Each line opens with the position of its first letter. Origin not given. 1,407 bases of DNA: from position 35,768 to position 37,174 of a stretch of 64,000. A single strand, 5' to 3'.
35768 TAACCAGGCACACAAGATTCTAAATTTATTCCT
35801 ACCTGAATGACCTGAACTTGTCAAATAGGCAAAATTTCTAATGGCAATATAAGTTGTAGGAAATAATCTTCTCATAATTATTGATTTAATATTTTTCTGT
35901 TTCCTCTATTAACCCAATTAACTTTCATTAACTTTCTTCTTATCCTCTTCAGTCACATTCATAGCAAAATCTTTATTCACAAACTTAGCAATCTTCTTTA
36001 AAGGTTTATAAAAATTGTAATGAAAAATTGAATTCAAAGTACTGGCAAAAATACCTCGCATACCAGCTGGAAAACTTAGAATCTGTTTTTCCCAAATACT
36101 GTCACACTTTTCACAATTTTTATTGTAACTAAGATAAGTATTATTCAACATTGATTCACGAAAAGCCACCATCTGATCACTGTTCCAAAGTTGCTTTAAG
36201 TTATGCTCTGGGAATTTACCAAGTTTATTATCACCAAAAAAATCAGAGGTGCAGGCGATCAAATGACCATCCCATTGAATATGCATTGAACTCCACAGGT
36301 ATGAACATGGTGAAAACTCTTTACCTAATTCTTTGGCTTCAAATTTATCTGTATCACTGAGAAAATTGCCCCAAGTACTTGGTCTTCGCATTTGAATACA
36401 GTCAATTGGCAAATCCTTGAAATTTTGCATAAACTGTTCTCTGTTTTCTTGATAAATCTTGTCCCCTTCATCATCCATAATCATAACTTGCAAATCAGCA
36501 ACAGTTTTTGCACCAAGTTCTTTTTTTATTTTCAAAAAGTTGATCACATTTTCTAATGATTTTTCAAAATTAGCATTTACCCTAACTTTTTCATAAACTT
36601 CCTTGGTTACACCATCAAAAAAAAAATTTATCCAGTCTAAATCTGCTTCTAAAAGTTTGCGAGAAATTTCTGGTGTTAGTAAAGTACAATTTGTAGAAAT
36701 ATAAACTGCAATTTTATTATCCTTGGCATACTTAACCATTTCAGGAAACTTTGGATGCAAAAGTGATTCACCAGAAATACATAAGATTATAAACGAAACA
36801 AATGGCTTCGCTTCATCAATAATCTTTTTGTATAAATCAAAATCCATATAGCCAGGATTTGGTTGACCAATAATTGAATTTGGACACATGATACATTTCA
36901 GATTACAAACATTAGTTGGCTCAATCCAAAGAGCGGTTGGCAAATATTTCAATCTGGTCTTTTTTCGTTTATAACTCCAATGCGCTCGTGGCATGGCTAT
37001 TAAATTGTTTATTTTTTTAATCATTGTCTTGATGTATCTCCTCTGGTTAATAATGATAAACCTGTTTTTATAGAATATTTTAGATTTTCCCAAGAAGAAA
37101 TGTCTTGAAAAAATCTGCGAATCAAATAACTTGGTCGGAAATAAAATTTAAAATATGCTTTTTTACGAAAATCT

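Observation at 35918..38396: Translationally coupled B12-rSAM / SPASM-rSAM pair (ATGA overlap) and pairing pattern of the three SPASM paralogues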

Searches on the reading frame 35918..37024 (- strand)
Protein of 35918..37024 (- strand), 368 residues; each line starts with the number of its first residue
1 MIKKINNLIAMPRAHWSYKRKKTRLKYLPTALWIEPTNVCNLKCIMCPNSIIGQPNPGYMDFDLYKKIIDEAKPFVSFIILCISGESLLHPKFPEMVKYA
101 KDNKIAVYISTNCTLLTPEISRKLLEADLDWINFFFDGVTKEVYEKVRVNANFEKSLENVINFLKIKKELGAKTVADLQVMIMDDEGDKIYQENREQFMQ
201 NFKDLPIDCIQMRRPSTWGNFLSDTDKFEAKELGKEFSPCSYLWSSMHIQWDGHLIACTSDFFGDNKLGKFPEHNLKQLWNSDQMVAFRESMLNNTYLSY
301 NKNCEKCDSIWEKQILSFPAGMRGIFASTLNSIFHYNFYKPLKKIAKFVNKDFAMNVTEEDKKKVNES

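Call 5: search_protein_families(library=pfam, proteins=[window:35918-37024:-], max_evalue=0.01)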
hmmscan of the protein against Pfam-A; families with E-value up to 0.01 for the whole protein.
window:35918-37024:- (368 aa): 2 families
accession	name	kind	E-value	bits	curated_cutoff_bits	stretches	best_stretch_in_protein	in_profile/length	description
PF04055.27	Radical_SAM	-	1.7e-19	71.1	29.5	1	34-166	1-139/166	Radical SAM superfamily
PF13186.11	SPASM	-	2e-11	44.4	21.5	1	240-308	1-67/67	Iron-sulfur cluster-binding domain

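Call 6: search_protein_families(library=ncbifam, proteins=[window:35918-37024:-], max_evalue=0.01)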
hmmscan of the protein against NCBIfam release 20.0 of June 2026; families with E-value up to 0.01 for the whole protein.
window:35918-37024:- (368 aa): 46 families (the best 25 are shown)
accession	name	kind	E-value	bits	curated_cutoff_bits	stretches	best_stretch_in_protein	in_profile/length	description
TIGR04317.1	W_rSAM_matur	equivalog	3.3e-28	98.8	380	1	31-174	5-147/349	tungsten cofactor oxidoreductase radical SAM maturase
TIGR04311.1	rSAM_Geo_metal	subfamily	2.9e-26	92.5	400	2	29-186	2-163/423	radical SAM/SPASM family putative metalloenzyme maturase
TIGR04321.1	spiroSPASM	subfamily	9.6e-22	77.3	250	1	19-308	220-503/510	spiro-SPASM protein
TIGR04054.1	rSAM_NirJ1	equivalog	3.5e-18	65.4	650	1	35-173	41-179/387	putative heme d1 biosynthesis radical SAM protein NirJ1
NF033640.1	N_Twi_rSAM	subfamily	8.6e-18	64.6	170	2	240-317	5-79/398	twitch domain-containing radical SAM protein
TIGR03962.1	mycofact_rSAM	equivalog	6.3e-17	61.8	265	1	29-159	11-140/339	mycofactocin radical SAM maturase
TIGR04546.1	rSAM_ahbC_deAc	equivalog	1.3e-16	60.4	650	1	31-163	41-172/390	12,18-didecarboxysiroheme deacetylase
TIGR04545.1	rSAM_ahbD_hemeb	equivalog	4.5e-16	59.2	500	1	35-165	5-135/339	heme b synthase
TIGR04251.1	SCM_rSAM_ScmF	equivalog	6.4e-16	58.7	400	1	36-164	10-142/353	SynChlorMet cassette radical SAM/SPASM protein ScmF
TIGR04347.1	pseudo_SAM_Halo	equivalog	5e-15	55.7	525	1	29-198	38-207/390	TIGR04347 family pseudo-SAM/SPASM protein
TIGR04053.2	TIGR04053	equivalog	6.3e-13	48.7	395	1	29-173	7-155/366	TIGR04053 family radical SAM/SPASM domain-containing protein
TIGR04055.1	rSAM_NirJ2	equivalog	1e-12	48.3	500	1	36-181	6-147/326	putative heme d1 biosynthesis radical SAM protein NirJ2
NF001199.0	PRK00164.2-1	equivalog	4.2e-12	45.8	231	1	31-175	13-153/308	GTP 3',8-cyclase MoaA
NF050035.1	rSAM_WgK_link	exception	1.6e-11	43.8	650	1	28-166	7-146/367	radical SAM/SPASM peptide maturase WgkB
TIGR02668.1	moaA_archaeal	equivalog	2.4e-11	43.2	325.25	1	32-161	12-141/303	GTP 3',8-cyclase MoaA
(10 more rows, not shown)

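Call 10: find_homologous_proteins(query=window:35918-37024:-, max_evalue=1e-10)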
Query window:35918-37024:- (368 aa): 384 proteins with E <= 1e-10 among 2513 candidates; the best 120 are listed.
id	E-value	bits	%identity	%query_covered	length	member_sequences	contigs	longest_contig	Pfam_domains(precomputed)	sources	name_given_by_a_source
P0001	6.2e-253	856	100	100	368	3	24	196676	PF13186.12,PF04055.28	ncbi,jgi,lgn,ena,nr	ncbi:radical SAM protein [Candidatus Falkowbacteria bacterium]|jgi:radical SAM protein with 4Fe4S-bi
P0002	5.5e-159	547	63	98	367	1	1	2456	PF13186.12,PF04055.28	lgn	-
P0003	7.0e-157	540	63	98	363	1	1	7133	PF13186.12,PF04055.28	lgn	-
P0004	4.5e-156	537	64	98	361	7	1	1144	PF13186.12,PF04055.28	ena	-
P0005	2.6e-155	535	63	98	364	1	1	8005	PF13186.12,PF04055.28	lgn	-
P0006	1.4e-152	526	63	98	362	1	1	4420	PF13186.12,PF04055.28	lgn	-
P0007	4.2e-152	524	62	97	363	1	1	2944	PF13186.12,PF04055.28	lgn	-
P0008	7.4e-152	524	59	98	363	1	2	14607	PF13186.12,PF04055.28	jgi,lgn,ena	-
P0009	3.9e-151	521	62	98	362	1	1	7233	PF13186.12,PF04055.28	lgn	-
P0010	4.3e-151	521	61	98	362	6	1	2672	PF13186.12,PF04055.28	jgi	-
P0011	1.3e-150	519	61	98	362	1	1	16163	PF13186.12,PF04055.28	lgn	-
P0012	1.5e-150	519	60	98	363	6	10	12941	PF13186.12,PF04055.28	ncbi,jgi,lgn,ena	-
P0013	2.1e-150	519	62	97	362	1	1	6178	PF13186.12,PF04055.28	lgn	-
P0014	4.6e-150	518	59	98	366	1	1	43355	PF13186.12,PF04055.28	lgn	-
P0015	4.9e-150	518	61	95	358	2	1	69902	PF13186.12,PF04055.28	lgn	-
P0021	1.9e-147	509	58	99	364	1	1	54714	PF13186.12,PF04055.28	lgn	-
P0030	4.3e-137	475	56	97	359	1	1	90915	PF13186.12,PF04055.28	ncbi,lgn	-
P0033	1.4e-135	470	55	97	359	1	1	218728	PF13186.12,PF04055.28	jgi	jgi:radical SAM protein with 4Fe4S-binding SPASM domain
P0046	5.8e-131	455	52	96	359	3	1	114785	PF13186.12,PF04055.28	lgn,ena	-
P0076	7.1e-82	293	41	96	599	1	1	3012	PF13186.12,PF04055.28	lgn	-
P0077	2.7e-81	291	41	96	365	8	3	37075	PF13186.12,PF04055.28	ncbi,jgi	ncbi:MAG: radical SAM/SPASM domain-containing protein [Planctomycetota bacterium]|jgi:radical SAM pr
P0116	7.0e-75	270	41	85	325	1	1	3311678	PF13186.12,PF04055.28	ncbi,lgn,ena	-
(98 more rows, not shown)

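Call 12: find_encoding_contigs(protein=P0021, flank=10000, max_places=1)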
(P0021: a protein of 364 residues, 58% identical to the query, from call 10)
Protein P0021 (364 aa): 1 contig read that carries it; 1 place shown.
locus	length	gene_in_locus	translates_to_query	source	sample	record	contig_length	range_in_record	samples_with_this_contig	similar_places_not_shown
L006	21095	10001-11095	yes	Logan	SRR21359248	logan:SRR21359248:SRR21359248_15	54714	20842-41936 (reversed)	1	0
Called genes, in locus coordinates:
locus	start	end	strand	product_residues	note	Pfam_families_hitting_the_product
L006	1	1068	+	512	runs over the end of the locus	PF02310:B12-binding (weak), PF04055:Radical_SAM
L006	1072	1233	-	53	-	PF13370:Fer4_13, PF13459:Fer4_15 (weak)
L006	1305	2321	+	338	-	PF00535:Glycos_transf_2, PF13641:Glyco_tranf_2_3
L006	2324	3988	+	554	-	PF07719:TPR_2 (weak), PF13181:TPR_8 (weak), PF13414:TPR_11, PF13424:TPR_12 (weak), PF13428:TPR_14 (faint), PF00515:TPR_1 (weak), PF13432:TPR_16 (weak), PF14559:TPR_19 (weak), +2 more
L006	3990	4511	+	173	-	PF00156:Pribosyltran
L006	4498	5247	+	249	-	PF01048:PNP_UDP_1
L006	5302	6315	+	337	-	PF04055:Radical_SAM, PF13186:SPASM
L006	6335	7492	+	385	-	PF13439:Glyco_transf_4, PF13579:Glyco_trans_4_4, PF00534:Glycos_transf_1, PF13692:Glyco_trans_1_4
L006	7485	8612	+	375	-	PF04055:Radical_SAM, PF13353:Fer4_12 (weak), PF13186:SPASM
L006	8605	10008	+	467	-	PF02310:B12-binding, PF04055:Radical_SAM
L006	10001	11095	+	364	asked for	PF04055:Radical_SAM, PF13186:SPASM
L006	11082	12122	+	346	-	PF00535:Glycos_transf_2, PF10111:Glyco_tranf_2_2, PF13641:Glyco_tranf_2_3, PF13632:Glyco_trans_2_3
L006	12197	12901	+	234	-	PF05050:Methyltransf_21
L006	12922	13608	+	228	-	PF13489:Methyltransf_23, PF13847:Methyltransf_31, PF08241:Methyltransf_11, PF08242:Methyltransf_12 (weak), PF13649:Methyltransf_25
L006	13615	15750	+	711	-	-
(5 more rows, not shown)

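Call 13: find_encoding_contigs(protein=P0033, flank=10000, max_places=1)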
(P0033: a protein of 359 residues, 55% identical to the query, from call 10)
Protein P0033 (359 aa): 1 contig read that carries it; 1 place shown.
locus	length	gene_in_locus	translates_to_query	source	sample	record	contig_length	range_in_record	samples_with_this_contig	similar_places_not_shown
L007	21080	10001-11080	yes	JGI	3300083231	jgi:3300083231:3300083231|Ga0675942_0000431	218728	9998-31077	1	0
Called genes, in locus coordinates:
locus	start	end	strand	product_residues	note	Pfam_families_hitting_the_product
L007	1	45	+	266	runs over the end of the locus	PF00535:Glycos_transf_2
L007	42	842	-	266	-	PF01209:Ubie_methyltran (weak), PF03848:TehB (faint), PF13489:Methyltransf_23, PF13847:Methyltransf_31, PF08241:Methyltransf_11, PF08242:Methyltransf_12, PF13649:Methyltransf_25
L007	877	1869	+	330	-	PF00535:Glycos_transf_2 (weak), PF10111:Glyco_tranf_2_2 (weak), PF13632:Glyco_trans_2_3 (weak)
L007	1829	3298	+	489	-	PF04055:Radical_SAM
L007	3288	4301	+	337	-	PF00535:Glycos_transf_2, PF13641:Glyco_tranf_2_3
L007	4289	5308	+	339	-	PF04055:Radical_SAM, PF13186:SPASM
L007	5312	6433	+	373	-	PF13439:Glyco_transf_4, PF00534:Glycos_transf_1, PF13692:Glyco_trans_1_4, PF13524:Glyco_trans_1_2 (weak)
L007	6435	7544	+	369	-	PF04055:Radical_SAM, PF13353:Fer4_12, PF13186:SPASM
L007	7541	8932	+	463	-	PF02310:B12-binding, PF04055:Radical_SAM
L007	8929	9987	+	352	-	PF00535:Glycos_transf_2, PF10111:Glyco_tranf_2_2, PF13641:Glyco_tranf_2_3, PF13712:Glyco_tranf_2_5 (weak), PF13632:Glyco_trans_2_3 (weak)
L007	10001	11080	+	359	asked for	PF04055:Radical_SAM, PF13186:SPASM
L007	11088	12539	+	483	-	PF02310:B12-binding, PF04055:Radical_SAM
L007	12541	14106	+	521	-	PF02310:B12-binding, PF08497:Radical_SAM_N (faint), PF04055:Radical_SAM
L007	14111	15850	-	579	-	PF13424:TPR_12 (faint), PF07719:TPR_2 (faint), PF13181:TPR_8 (faint), PF00515:TPR_1 (weak), PF13174:TPR_6 (faint), PF13428:TPR_14 (faint), PF14559:TPR_19 (weak)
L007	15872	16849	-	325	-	PF01933:CofD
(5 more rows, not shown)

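Call 14: find_encoding_contigs(protein=P0116, flank=10000, max_places=1)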
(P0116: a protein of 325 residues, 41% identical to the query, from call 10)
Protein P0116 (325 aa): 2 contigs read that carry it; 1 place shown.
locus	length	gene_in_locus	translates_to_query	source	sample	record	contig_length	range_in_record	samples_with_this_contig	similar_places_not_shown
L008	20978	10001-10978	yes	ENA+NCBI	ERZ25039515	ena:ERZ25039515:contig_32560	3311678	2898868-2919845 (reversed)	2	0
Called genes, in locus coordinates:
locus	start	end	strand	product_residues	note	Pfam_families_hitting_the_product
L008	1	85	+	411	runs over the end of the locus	PF00375:SDF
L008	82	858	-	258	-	PF00132:Hexapep, PF14602:Hexapep_2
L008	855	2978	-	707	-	PF02366:PMT (weak), PF13231:PMT_2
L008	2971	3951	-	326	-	PF00535:Glycos_transf_2, PF10111:Glyco_tranf_2_2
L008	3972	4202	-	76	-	-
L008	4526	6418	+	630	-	PF13522:GATase_6, PF13537:GATase_7, PF00733:Asn_synthase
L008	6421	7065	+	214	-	PF13489:Methyltransf_23, PF00891:Methyltransf_2, PF13847:Methyltransf_31 (weak), PF08241:Methyltransf_11, PF08242:Methyltransf_12, PF13649:Methyltransf_25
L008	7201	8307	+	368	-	PF01075:Glyco_transf_9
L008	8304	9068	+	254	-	PF13641:Glyco_tranf_2_3, PF00535:Glycos_transf_2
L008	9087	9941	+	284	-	PF00398:RrnaAD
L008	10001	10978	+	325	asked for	PF04055:Radical_SAM, PF13186:SPASM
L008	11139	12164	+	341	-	-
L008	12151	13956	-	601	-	-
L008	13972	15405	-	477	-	-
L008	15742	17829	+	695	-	PF00657:Lipase_GDSL, PF13472:Lipase_GDSL_2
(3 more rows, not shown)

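Call 16: find_related_loci(query=A1, collection=genome_contigs, flank=10000)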
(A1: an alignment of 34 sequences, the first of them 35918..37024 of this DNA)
Query A1 (368 aa) in genome_contigs; peptide patterns used: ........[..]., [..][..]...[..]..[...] (x = any residue, [..] = any of these).
600 stretches matched a pattern (row limit reached: there are more); 586 encode a relative of the query (tblastn E <= 1e-3); the best 80 are kept; 80 distinct loci.
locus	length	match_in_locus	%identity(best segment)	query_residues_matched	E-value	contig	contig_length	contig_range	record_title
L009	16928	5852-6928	58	1-357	8e-147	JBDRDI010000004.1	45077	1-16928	MAG: bacterium isolate MEGAHIT-group-1.240 k141_9754963, whole genome shotgun sequence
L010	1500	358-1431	54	2-359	7e-155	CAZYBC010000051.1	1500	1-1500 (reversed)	MAG TPA_asm: uncultured Pseudomonadales bacterium isolate SRP263991_co1_159 genome assembly, contig: NODE_147002_length_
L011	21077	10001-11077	55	1-359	6e-130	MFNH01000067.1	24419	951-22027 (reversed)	MAG: Candidatus Levybacteria bacterium RBG_16_35_11 RBG_16_scaffold_799, whole genome shotgun sequence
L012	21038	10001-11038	52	10-355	3e-124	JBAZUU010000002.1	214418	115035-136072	MAG: Parcubacteria group bacterium isolate SO_2017_GW1_236 NODE_470_length_214418_cov_16.671624_OW334_2017, whole genome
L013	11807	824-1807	41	6-338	1e-78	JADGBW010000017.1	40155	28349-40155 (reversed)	MAG: Magnetococcales bacterium isolate nwagbin5 nwag_bin5_NODE_40_length_40155_cov_6.072494, whole genome shotgun sequen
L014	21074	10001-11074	40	6-367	1e-78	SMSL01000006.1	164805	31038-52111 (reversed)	Candidatus Brocadiaceae bacterium S225 S225a_contig00006, whole genome shotgun sequence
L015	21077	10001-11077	40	1-360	3e-77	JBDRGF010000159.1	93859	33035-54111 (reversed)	MAG: Pseudomonadota bacterium isolate MEGAHIT-group-1.414 k141_7915835, whole genome shotgun sequence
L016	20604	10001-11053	40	1-350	3e-76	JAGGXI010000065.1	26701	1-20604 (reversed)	MAG: Candidatus Aerophobetes bacterium isolate AUK148 PB_MBMC_102_c_000000000038, whole genome shotgun sequence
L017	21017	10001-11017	38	1-340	1e-75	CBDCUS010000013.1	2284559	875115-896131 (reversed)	MAG: Candidatus Scalinduaceae bacterium isolate 06c2e644-e4ca-4b95-b966-bf5aaa188cb2 genome assembly, contig: contig_13,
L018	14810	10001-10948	40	4-326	1e-74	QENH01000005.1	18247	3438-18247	Methanophagales archaeon isolate CONS3730B06UFb1 Ga0123266_1066, whole genome shotgun sequence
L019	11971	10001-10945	38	2-325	1e-71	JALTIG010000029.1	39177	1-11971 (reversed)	MAG: bacterium isolate S016_metabat2_scaf2bin.180 S016_NODE_118_length_39177_cov_2.580410, whole genome shotgun sequence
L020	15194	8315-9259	37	1-320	5e-70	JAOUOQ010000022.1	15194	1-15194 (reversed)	MAG: Candidatus Aminicenantes bacterium isolate 8_1_Oct_SF_Bin20 8_1_Oct_SF_Bin20_scaffold_2265_c1, whole genome shotgun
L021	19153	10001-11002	36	5-348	2e-68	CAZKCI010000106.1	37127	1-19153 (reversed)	MAG TPA_asm: uncultured bacterium isolate binchicken_co255_117 genome assembly, contig: k141_2438217, whole genome shotg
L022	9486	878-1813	38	1-319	9e-68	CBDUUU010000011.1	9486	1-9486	MAG TPA_asm: uncultured bacterium isolate SRR22302353_binner13_Refined_37 genome assembly, contig: ERZ25073599.3819, who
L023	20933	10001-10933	38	3-319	1e-66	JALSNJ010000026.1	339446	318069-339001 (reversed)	MAG: Candidatus Aminicenantes bacterium isolate 356-284_maxbin2_scaf2bin.220 356-284_scaffold_3_c1, whole genome shotgun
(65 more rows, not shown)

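Call 18: search_solved_structures(query=A1, max_evalue=0.001)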
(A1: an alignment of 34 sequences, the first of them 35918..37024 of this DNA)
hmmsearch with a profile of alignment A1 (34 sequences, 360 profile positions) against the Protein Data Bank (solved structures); distinct sequences matched with E-value up to 0.001: 15.
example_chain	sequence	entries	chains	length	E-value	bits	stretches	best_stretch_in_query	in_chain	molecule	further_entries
4m7t_A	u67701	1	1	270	3.2e-24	88.8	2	25-131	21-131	BtrN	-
4m7s_A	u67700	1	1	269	8.7e-24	87.4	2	30-131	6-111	BtrN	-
7tol_A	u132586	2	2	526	2.3e-10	43.3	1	31-146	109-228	glycerol dibiphytanyl glycerol tetraether - macrocyclic archaeol synthase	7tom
5v1q_A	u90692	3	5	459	7.5e-09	38.3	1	18-287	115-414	Radical SAM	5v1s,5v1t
7vob_C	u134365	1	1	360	3.5e-07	32.8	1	32-156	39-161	Cytosylglucuronate decarboxylase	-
7voc_C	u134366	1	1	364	3.6e-07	32.8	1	32-156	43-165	Cytosylglucuronate decarboxylase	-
8wm2_A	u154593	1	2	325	1e-05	28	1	39-136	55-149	Fe-S radical SAM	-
8hzv_A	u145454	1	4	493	1.1e-05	27.8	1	26-181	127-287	Radical S-Adenosyl-L-methionine Enzyme DesII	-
8hzy_A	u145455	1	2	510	1.2e-05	27.7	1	26-181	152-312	DesII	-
7wzv_A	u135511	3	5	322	3.7e-05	26.1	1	32-122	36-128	4Fe-4S cluster-binding domain-containing protein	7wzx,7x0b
4k37_A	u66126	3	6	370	7.2e-05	25.2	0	29-199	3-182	Anaerobic sulfatase-maturating enzyme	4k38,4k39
4k36_A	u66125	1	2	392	8.4e-05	25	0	29-199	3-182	Anaerobic sulfatase-maturating enzyme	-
6c8v_A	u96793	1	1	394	0.00018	23.9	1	25-147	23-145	Coenzyme PQQ synthesis protein E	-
2fb2_A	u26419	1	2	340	0.00038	22.8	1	36-150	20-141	Molybdenum cofactor biosynthesis protein A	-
1tv7_A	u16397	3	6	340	0.00038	22.8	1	36-150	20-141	Molybdenum cofactor biosynthesis protein A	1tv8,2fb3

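Call 21: search_solved_structures(query=A1, max_evalue=1e-15, show_alignments=1)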
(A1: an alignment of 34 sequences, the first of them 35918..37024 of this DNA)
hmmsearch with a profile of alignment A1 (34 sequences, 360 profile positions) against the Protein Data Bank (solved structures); distinct sequences matched with E-value up to 1e-15: 2.
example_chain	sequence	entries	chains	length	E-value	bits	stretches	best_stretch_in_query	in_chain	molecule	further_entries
4m7t_A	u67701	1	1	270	3.2e-24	88.8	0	25-131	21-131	BtrN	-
4m7s_A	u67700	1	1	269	8.7e-24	87.4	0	30-131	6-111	BtrN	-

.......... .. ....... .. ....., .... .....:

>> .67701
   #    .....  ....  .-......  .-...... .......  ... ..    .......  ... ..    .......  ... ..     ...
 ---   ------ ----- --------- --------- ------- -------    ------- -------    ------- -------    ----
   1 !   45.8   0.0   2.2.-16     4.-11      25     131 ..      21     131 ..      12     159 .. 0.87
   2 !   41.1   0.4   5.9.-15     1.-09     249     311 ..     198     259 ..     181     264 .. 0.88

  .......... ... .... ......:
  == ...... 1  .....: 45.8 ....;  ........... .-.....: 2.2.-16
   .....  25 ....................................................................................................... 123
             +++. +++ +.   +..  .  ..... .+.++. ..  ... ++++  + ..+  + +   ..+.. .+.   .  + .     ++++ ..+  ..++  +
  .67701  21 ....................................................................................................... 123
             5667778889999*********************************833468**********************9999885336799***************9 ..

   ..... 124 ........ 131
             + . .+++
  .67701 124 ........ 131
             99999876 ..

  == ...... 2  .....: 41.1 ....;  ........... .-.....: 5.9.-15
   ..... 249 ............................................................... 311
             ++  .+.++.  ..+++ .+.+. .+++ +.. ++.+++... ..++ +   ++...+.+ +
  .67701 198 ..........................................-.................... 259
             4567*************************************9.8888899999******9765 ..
